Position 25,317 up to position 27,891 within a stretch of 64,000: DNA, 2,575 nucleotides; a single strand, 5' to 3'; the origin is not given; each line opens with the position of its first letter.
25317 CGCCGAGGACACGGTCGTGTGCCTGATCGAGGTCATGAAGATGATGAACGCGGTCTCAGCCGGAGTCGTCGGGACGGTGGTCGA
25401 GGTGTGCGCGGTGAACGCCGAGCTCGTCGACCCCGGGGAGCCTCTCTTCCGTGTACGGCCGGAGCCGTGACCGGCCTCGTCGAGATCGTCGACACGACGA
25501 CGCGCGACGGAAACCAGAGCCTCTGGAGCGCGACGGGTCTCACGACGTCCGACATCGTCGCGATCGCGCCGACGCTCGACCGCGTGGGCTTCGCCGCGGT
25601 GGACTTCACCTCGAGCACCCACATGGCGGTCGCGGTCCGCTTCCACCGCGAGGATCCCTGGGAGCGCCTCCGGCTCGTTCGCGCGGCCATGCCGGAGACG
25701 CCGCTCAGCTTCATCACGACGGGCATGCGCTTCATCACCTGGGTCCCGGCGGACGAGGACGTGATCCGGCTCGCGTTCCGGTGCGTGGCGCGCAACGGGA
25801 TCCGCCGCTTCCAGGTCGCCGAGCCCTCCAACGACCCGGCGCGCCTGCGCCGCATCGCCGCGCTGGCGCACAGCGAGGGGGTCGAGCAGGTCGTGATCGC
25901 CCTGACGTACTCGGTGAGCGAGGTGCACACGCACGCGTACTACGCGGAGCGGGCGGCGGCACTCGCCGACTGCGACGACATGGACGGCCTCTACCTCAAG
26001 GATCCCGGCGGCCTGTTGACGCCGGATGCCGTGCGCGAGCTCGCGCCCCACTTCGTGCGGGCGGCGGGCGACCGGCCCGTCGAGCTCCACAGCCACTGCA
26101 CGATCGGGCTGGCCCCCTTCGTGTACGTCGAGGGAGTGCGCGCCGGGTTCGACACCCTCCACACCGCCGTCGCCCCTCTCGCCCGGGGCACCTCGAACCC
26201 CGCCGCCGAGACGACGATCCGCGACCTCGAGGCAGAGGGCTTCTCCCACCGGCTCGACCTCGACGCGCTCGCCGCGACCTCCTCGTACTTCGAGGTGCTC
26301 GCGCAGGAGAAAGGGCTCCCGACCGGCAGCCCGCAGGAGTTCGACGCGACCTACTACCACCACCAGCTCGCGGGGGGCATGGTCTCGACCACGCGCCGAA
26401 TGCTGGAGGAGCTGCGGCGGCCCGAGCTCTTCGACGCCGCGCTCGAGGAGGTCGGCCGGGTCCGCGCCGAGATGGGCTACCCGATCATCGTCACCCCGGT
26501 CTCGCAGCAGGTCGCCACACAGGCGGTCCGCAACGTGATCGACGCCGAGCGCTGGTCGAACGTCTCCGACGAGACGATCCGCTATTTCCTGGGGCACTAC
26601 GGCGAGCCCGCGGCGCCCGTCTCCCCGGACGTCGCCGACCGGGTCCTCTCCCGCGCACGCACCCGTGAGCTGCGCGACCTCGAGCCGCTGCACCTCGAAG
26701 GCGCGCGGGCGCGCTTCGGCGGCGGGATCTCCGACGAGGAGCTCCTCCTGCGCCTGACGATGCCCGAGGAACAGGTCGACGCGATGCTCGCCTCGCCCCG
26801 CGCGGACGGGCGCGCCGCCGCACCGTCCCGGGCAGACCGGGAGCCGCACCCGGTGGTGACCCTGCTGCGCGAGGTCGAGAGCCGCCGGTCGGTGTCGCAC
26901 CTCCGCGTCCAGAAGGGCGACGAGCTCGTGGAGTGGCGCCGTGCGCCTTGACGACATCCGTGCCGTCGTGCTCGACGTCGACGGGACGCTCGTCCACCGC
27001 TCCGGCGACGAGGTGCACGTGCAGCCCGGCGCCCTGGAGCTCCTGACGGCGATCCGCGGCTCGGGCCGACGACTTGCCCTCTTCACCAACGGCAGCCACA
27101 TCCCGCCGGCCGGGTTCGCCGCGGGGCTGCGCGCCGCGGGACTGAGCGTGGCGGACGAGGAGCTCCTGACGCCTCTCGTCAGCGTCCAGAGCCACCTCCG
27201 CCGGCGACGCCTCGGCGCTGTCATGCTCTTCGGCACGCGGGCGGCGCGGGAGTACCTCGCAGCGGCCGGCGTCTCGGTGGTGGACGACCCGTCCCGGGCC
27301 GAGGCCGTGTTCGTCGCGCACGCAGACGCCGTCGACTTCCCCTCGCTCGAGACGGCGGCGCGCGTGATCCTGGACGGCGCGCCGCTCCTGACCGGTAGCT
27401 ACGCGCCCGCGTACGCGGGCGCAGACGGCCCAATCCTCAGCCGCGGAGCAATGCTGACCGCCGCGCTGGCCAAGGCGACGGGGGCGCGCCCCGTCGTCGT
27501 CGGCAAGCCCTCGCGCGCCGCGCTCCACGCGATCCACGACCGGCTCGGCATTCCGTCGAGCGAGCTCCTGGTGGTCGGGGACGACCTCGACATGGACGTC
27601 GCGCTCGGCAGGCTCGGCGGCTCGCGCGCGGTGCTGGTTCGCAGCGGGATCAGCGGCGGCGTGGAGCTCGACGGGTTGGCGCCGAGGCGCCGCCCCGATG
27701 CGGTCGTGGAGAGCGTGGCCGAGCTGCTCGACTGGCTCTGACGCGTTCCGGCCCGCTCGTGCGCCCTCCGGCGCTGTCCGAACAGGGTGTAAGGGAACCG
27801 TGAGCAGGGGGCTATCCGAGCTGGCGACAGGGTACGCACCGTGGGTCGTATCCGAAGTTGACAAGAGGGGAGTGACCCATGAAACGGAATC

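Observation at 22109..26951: Split PEP-synthase-like kinase (PpsA/PpsB type) in one operon with BCCP and a carboxyltransferase, but no biotin carboxylase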

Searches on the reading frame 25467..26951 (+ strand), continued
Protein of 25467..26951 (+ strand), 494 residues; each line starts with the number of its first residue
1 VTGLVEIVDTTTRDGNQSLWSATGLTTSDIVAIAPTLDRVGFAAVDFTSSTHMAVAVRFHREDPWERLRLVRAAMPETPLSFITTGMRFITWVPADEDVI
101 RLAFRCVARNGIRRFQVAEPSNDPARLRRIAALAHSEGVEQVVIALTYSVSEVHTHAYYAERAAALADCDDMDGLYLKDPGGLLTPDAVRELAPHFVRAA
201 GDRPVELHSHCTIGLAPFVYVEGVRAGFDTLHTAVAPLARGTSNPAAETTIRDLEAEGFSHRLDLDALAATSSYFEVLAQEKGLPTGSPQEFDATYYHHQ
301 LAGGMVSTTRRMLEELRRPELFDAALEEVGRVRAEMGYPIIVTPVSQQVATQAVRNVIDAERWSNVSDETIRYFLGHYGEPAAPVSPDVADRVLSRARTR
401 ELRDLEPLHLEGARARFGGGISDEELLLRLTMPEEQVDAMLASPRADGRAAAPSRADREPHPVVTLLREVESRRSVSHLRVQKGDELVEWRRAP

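Call 46: search_protein_families(library=pfam, proteins=[L022:9833-11458:+, L022:8021-9832:+, L022:4795-6327:-, L022:12852-14198:+, L022:14219-15571:+, L022:2562-4775:+, L019:2980-4821:+, L019:2-2158:+, L019:2274-2912:+, L019:13218-14210:+], max_evalue=0.001)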
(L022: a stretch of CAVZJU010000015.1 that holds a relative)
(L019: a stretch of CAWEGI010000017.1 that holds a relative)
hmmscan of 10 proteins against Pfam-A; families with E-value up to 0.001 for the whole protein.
L022:9833-11458:+ (541 aa): 2 families
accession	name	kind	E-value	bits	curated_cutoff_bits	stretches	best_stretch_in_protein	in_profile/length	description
PF02436.23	PYC_OADA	-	5.9e-23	82.1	27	1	350-489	2-157/201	Conserved carboxylase domain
PF00682.25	HMGL-like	-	1.2e-11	45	29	1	58-326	2-258/260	HMGL-like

L022:8021-9832:+ (603 aa): 1 family
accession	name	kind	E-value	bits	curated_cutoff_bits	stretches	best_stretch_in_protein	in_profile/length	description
PF00391.29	PEP-utilizers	-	5.3e-25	87.3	23.1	1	527-597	2-72/72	PEP-utilising enzyme, mobile domain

L022:4795-6327:- (510 aa): 4 families
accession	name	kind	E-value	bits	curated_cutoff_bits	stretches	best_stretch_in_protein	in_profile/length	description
PF00732.25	GMC_oxred_N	-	8.2e-50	170.1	23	1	6-289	2-217/218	GMC oxidoreductase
PF05199.19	GMC_oxred_C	-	7.7e-41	140.4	24.6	1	358-491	1-139/139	GMC oxidoreductase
PF00890.30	FAD_binding_2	-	0.00023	20.9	20.4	0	6-37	1-32/414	FAD binding domain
PF07992.20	Pyr_redox_2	-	0.00064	19.7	26.1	1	5-37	1-33/291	Pyridine nucleotide-disulphide oxidoreductase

L022:12852-14198:+ (448 aa): 2 families
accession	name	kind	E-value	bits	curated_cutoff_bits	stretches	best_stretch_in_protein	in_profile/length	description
PF09594.16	GT87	-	1.5e-09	38.4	25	1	94-356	3-237/237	Glycosyltransferase family 87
PF05007.19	Mannosyl_trans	-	2e-07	31.6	23.4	1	309-396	142-227/259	Mannosyltransferase (PIG-M)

L022:14219-15571:+ (450 aa): 3 families
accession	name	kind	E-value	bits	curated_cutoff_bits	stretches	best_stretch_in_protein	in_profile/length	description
PF08281.18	Sigma70_r4_2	-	6.7e-16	58.1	25.7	1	121-173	2-54/54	Sigma-70, region 4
PF04542.20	Sigma70_r2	-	1.9e-13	50.4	24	1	26-93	1-70/71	Sigma-70 region 2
PF04545.22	Sigma70_r4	-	2e-07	30.8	24.1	1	127-174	2-49/50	Sigma-70, region 4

L022:2562-4775:+ (737 aa): 2 families
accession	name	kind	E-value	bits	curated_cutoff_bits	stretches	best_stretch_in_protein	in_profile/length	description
PF01571.26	GCV_T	-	3e-44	151.6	25.6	1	291-526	5-235/255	Aminomethyltransferase folate-binding domain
PF02219.23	MTHFR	-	8.8e-14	52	24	1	50-210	68-236/287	Methylenetetrahydrofolate reductase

L019:2980-4821:+ (613 aa): 1 family
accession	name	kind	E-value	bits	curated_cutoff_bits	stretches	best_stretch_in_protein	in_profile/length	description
PF00391.29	PEP-utilizers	-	1.3e-22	79.6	23.1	1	537-607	2-72/72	PEP-utilising enzyme, mobile domain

L019:2-2158:+ (718 aa): 3 families
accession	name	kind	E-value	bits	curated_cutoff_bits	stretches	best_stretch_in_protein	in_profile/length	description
PF00196.25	GerE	-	1.6e-12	47.3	23.5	1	635-681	2-48/57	Bacterial regulatory proteins, luxR family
PF17874.7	TPR_MalT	-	4.1e-12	46.5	45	1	342-606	44-309/336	MalT-like TPR region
PF08281.18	Sigma70_r4_2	-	0.00025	21.1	25.7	1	634-678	9-54/54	Sigma-70, region 4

L019:2274-2912:+ (212 aa): 1 family
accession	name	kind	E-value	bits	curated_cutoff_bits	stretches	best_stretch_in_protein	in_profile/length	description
PF14026.12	SCO4226-like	-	3.2e-08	34.1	28.5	1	2-43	34-75/76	Nickel responsive protein SCO4226-like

L019:13218-14210:+ (330 aa): 2 families
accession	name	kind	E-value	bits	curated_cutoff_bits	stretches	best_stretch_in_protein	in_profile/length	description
PF05007.19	Mannosyl_trans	-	9.1e-08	32.7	23.4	1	193-272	145-222/259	Mannosyltransferase (PIG-M)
PF09594.16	GT87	-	5.4e-06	26.8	25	1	4-235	21-235/237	Glycosyltransferase family 87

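Call 58: search_solved_structures(query=window:25467-26951:+, max_evalue=1e-10)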
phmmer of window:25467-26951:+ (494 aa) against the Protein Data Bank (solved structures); distinct sequences matched with E-value up to 1e-10: 29.
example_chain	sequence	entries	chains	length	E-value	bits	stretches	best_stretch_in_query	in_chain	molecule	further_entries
5ks8_C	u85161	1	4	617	8e-61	209.3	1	5-413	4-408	Pyruvate carboxylase subunit beta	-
2nx9_A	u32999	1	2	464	2.1e-60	207.9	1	5-404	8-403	Oxaloacetate decarboxylase 2, subunit alpha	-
1s3h_A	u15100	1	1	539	1.5e-47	165.5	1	6-392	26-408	transcarboxylase 5S subunit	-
1rqb_A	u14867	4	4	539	6.3e-47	163.5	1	6-392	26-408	transcarboxylase 5S subunit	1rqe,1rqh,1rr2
1u5j_A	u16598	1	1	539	8.7e-47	163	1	6-392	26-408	transcarboxylase 5S subunit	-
9ueq_A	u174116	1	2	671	1e-34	123.2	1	4-355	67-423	Pyruvate carboxylase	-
9ubg_A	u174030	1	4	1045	2.3e-34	122.1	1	4-355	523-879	Pyruvate carboxylase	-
9vmh_A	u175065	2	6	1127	2.6e-34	121.9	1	4-354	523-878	Pyruvate carboxylase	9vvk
3hb9_A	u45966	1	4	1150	4.6e-30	107.9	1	7-414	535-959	Pyruvate carboxylase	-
3ho8_A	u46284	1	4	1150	1.5e-29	106.2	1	7-414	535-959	Pyruvate carboxylase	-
8gk8_C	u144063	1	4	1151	1.5e-29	106.2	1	7-414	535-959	Pyruvate carboxylase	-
4hnu_A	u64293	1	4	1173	1.6e-29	106.1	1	7-414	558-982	Pyruvate carboxylase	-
3bg5_A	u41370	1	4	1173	1.6e-29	106.1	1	7-414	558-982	Pyruvate carboxylase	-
4hnt_A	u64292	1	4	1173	1.6e-29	106.1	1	7-414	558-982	Pyruvate carboxylase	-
4hnv_A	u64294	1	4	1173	1.6e-29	106.1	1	7-414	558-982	Pyruvate carboxylase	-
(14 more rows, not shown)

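Call 62: search_protein_families(library=ncbifam, proteins=[L006:5059-6861:+, L004:4237-6048:+, L019:2980-4821:+, L022:8021-9832:+], max_evalue=1e-20)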
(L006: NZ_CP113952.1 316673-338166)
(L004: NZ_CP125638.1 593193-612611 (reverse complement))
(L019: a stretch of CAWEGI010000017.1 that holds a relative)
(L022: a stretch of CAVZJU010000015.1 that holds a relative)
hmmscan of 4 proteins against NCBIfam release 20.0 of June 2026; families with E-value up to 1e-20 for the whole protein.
L006:5059-6861:+ (601 aa): 16 families
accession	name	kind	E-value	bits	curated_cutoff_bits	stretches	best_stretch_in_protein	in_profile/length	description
NF006153.0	PRK08296.1-5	subfamily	4.9e-235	781.5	578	1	1-601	5-607/608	hypothetical protein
NF006151.0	PRK08296.1-3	equivalog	1.5e-213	710.7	693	1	1-601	7-604/604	hypothetical protein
NF006150.0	PRK08296.1-2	subfamily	2.1e-206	686.9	650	1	1-601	6-606/633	hypothetical protein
NF006152.0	PRK08296.1-4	equivalog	6.5e-197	655.6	723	1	1-599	3-607/609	hypothetical protein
NF006149.0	PRK08296.1-1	equivalog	1.8e-33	115.8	730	1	497-601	464-568/568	hypothetical protein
NF004878.0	PRK06241.1-3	subfamily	6.2e-32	110.6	945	1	493-601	783-890/891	phosphoenolpyruvate synthase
NF004877.0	PRK06241.1-2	subfamily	1.6e-30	106.2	866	1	495-600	764-868/869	phosphoenolpyruvate synthase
NF041857.1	RIF_Ptrans_rph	equivalog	9.9e-30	103.6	999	1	396-600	692-864/864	rifamycin-inactivating phosphotransferase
NF005057.0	PRK06464.1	equivalog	4.1e-28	97.9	598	1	497-597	357-460/798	phosphoenolpyruvate synthase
NF004879.0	PRK06241.1-4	equivalog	1.2e-27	96.5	976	1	496-600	765-868/868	phosphoenolpyruvate synthase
NF052631.1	prodigiosin_PigC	equivalog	1.3e-27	96.1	1300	1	494-599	775-881/883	prodigiosin ligase PigC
NF052632.1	undecylprod_RedH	equivalog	1.8e-27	95.7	1350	1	495-600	772-878/880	undecylprodigiosin ligase RedH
NF004881.0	PRK06241.2-2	equivalog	1.1e-26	93.5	883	1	389-600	699-890/898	phosphoenolpyruvate synthase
TIGR01418.1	PEP_synth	equivalog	4.7e-26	91.3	739.75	1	496-596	352-452/784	pyruvate, water dikinase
NF004880.0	PRK06241.2-1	equivalog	7.8e-26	90.3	972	1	497-600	735-837/837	phosphoenolpyruvate synthase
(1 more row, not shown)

L004:4237-6048:+ (603 aa): 17 families
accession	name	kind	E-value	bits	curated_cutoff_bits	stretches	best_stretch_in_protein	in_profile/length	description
NF006153.0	PRK08296.1-5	subfamily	3.5e-232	772.1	578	1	8-602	5-606/608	hypothetical protein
NF006151.0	PRK08296.1-3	equivalog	6.4e-210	698.7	693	1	5-602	4-603/604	hypothetical protein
NF006152.0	PRK08296.1-4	equivalog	1e-189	631.9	723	1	8-601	3-607/609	hypothetical protein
NF006150.0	PRK08296.1-2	subfamily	3.1e-186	620.3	650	1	7-602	5-605/633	hypothetical protein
NF006149.0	PRK08296.1-1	equivalog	2.2e-38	132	730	1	186-602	165-567/568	hypothetical protein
NF004877.0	PRK06241.1-2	subfamily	5.1e-38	130.9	866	1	499-602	766-868/869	phosphoenolpyruvate synthase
NF041857.1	RIF_Ptrans_rph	equivalog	5.7e-36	124.2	999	1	332-602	624-864/864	rifamycin-inactivating phosphotransferase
NF004878.0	PRK06241.1-3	subfamily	5.2e-35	120.8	945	1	358-602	673-889/891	phosphoenolpyruvate synthase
NF004879.0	PRK06241.1-4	equivalog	4.3e-33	114.4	976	1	500-602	767-868/868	phosphoenolpyruvate synthase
NF004880.0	PRK06241.2-1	equivalog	2.3e-32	111.8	972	1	498-602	734-837/837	phosphoenolpyruvate synthase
NF005057.0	PRK06464.1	equivalog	3.1e-30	104.9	598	1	493-599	351-460/798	phosphoenolpyruvate synthase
NF004881.0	PRK06241.2-2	equivalog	5.7e-29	101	883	1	392-602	697-890/898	phosphoenolpyruvate synthase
TIGR01418.1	PEP_synth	equivalog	8.3e-29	100.5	739.75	1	496-597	350-451/784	pyruvate, water dikinase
NF052631.1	prodigiosin_PigC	equivalog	6.4e-28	97.1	1300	1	472-601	752-881/883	prodigiosin ligase PigC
NF000283.1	RPH_KJ151292.1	equivalog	5.7e-27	94.3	1700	1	497-602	760-864/865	rifamycin-inactivating phosphotransferase Rph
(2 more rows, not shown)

L019:2980-4821:+ (613 aa): 16 families
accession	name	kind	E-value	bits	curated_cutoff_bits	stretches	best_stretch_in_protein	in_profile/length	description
NF006153.0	PRK08296.1-5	subfamily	8.7e-232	770.8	578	1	11-612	3-606/608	hypothetical protein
NF006151.0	PRK08296.1-3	equivalog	3.3e-223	742.6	693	1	12-612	6-603/604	hypothetical protein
NF006150.0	PRK08296.1-2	subfamily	9.1e-199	661.7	650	1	8-613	1-606/633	hypothetical protein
NF006152.0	PRK08296.1-4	equivalog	9.8e-193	641.9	723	1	13-611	3-607/609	hypothetical protein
NF004878.0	PRK06241.1-3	subfamily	1.1e-37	129.7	945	1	312-612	616-889/891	phosphoenolpyruvate synthase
NF004877.0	PRK06241.1-2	subfamily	3.5e-37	128.2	866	1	312-612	596-868/869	phosphoenolpyruvate synthase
NF006149.0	PRK08296.1-1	equivalog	1.4e-36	126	730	1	345-612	302-567/568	hypothetical protein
NF041857.1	RIF_Ptrans_rph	equivalog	3.1e-36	125.1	999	1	345-612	628-864/864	rifamycin-inactivating phosphotransferase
NF004881.0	PRK06241.2-2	equivalog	1.4e-32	112.9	883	1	350-612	648-890/898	phosphoenolpyruvate synthase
NF004880.0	PRK06241.2-1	equivalog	1.3e-31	109.4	972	1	510-612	736-837/837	phosphoenolpyruvate synthase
NF052631.1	prodigiosin_PigC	equivalog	6.3e-31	107.1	1300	1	504-611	773-881/883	prodigiosin ligase PigC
NF052632.1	undecylprod_RedH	equivalog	1e-30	106.4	1350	1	307-612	602-878/880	undecylprodigiosin ligase RedH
NF004879.0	PRK06241.1-4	equivalog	2.1e-30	105.6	976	1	368-612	656-868/868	phosphoenolpyruvate synthase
NF005057.0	PRK06464.1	equivalog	1.9e-25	89.1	598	1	503-609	351-460/798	phosphoenolpyruvate synthase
TIGR01418.1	PEP_synth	equivalog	2.5e-25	89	739.75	1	502-608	346-455/784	pyruvate, water dikinase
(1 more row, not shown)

L022:8021-9832:+ (603 aa): 16 families
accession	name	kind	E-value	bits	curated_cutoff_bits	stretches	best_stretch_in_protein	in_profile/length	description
NF006153.0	PRK08296.1-5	subfamily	4.8e-269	893.9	578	1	5-603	4-607/608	hypothetical protein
NF006151.0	PRK08296.1-3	equivalog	2.1e-232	772.9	693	1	6-603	7-604/604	hypothetical protein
NF006150.0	PRK08296.1-2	subfamily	5.7e-195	649.2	650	1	1-603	1-606/633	hypothetical protein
NF006152.0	PRK08296.1-4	equivalog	2.7e-192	640.4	723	1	6-601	3-607/609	hypothetical protein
NF004878.0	PRK06241.1-3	subfamily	2.9e-40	138.2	945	1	304-603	616-890/891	phosphoenolpyruvate synthase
NF006149.0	PRK08296.1-1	equivalog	8.2e-40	136.7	730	1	42-603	16-568/568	hypothetical protein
NF041857.1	RIF_Ptrans_rph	equivalog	5e-36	124.4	999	1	303-602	591-864/864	rifamycin-inactivating phosphotransferase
NF004877.0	PRK06241.1-2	subfamily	3.6e-35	121.5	866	1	396-602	691-868/869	phosphoenolpyruvate synthase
NF004880.0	PRK06241.2-1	equivalog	3.9e-31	107.8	972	1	378-602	640-837/837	phosphoenolpyruvate synthase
NF004879.0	PRK06241.1-4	equivalog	5e-31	107.6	976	1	499-602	766-868/868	phosphoenolpyruvate synthase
NF004881.0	PRK06241.2-2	equivalog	2.4e-30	105.5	883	1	232-602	547-890/898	phosphoenolpyruvate synthase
NF005057.0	PRK06464.1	equivalog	5e-30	104.2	598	1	497-599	355-460/798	phosphoenolpyruvate synthase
TIGR01418.1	PEP_synth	equivalog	7.5e-29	100.6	739.75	1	499-598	353-455/784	pyruvate, water dikinase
NF052631.1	prodigiosin_PigC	equivalog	1.5e-27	95.9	1300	1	474-601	755-881/883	prodigiosin ligase PigC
NF000283.1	RPH_KJ151292.1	equivalog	4.6e-26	91.3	1700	1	498-602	761-864/865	rifamycin-inactivating phosphotransferase Rph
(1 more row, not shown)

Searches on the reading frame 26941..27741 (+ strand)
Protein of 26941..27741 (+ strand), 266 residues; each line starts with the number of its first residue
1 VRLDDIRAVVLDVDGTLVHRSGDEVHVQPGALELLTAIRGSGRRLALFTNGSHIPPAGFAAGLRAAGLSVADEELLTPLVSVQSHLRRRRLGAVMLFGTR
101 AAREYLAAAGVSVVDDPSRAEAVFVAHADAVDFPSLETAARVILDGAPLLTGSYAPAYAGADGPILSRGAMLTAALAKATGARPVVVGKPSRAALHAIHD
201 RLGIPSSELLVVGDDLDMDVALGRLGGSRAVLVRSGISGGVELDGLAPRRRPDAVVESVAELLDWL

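Call 5: search_protein_families(library=pfam, proteins=[window:26941-27741:+], max_evalue=0.01)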
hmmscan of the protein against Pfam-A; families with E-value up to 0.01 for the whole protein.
window:26941-27741:+ (266 aa): 5 families
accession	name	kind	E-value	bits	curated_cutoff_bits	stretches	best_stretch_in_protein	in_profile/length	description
PF13242.12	Hydrolase_like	-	6.5e-17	61.7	22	1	187-262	2-75/75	HAD-hyrolase-like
PF13344.12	Hydrolase_6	-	3.9e-16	59.4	27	1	9-111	1-100/101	Haloacid dehalogenase-like hydrolase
PF00702.32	Hydrolase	-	1.9e-10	41.9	26.4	1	6-224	1-188/191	haloacid dehalogenase-like hydrolase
PF09419.16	PGP_phosphatase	-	2.6e-05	24.3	20.4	0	206-237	136-167/168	Mitochondrial PGP phosphatase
PF13419.12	HAD_2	-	0.006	17.2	23.8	0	177-223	123-168/178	Haloacid dehalogenase-like hydrolase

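Call 6: search_protein_families(library=ncbifam, proteins=[window:26941-27741:+], max_evalue=0.001)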
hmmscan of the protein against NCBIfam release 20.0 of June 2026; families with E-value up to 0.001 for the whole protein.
window:26941-27741:+ (266 aa): 19 families
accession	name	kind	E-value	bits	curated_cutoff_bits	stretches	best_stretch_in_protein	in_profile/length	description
TIGR01460.1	HAD-SF-IIA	subfamily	4.4e-25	88.9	100.15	1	9-236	1-246/246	HAD-IIA family hydrolase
TIGR01452.1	PGP_euk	subfamily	4.6e-25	88.6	201.95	1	6-239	2-252/279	phosphoglycolate/pyridoxal phosphate family phosphatase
TIGR01458.1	HAD-SF-IIA-hyp3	hypoth_equivalog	1.6e-23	83.4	175.95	1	6-264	1-252/257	TIGR01458 family HAD-type hydrolase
NF053752.1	TK1734_fam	exception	6e-22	78.1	475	1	8-266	2-259/260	2-phosphoglycolate phosphatase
NF007762.0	PRK10444.1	equivalog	6.7e-22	78.2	368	1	6-262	3-247/250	HAD-IIA family hydrolase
TIGR01457.1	HAD-SF-IIA-hyp2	hypoth_equivalog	1.9e-18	66.9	247.65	1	10-261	5-248/249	TIGR01457 family HAD-type hydrolase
TIGR01668.1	YqeG_hyp_ppase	hypoth_equivalog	3.3e-14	52.8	89.1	2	188-238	90-140/170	YqeG family HAD IIIA-type phosphatase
TIGR01662.1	HAD-SF-IIIA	subfamily_domain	1.2e-09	38.4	44.6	1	7-54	1-53/141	HAD-IIIA family hydrolase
TIGR02253.1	CTE7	subfamily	1.5e-07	31.5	169.75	0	187-263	148-221/221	TIGR02253 family HAD-type hydrolase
TIGR01454.1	AHBA_synth_RP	hypoth_equivalog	1.7e-06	27.8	246.65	0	174-265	116-202/205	AHBA synthesis associated protein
NF009695.0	PRK13222.1-2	equivalog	2.1e-06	27.4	225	0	187-266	148-222/226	phosphoglycolate phosphatase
TIGR01459.1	HAD-SF-IIA-hyp4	hypoth_equivalog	1.4e-05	24.6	103.75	1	25-224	23-231/242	TIGR01459 family HAD-type hydrolase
TIGR01449.2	PGP_bact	equivalog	1.5e-05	24.7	180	0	187-262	139-209/213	phosphoglycolate phosphatase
NF009697.0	PRK13222.1-4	equivalog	1.5e-05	24.5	327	0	180-263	141-219/232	phosphoglycolate phosphatase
NF009694.0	PRK13222.1-1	equivalog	2.2e-05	23.9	415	0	183-264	161-237/252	phosphoglycolate phosphatase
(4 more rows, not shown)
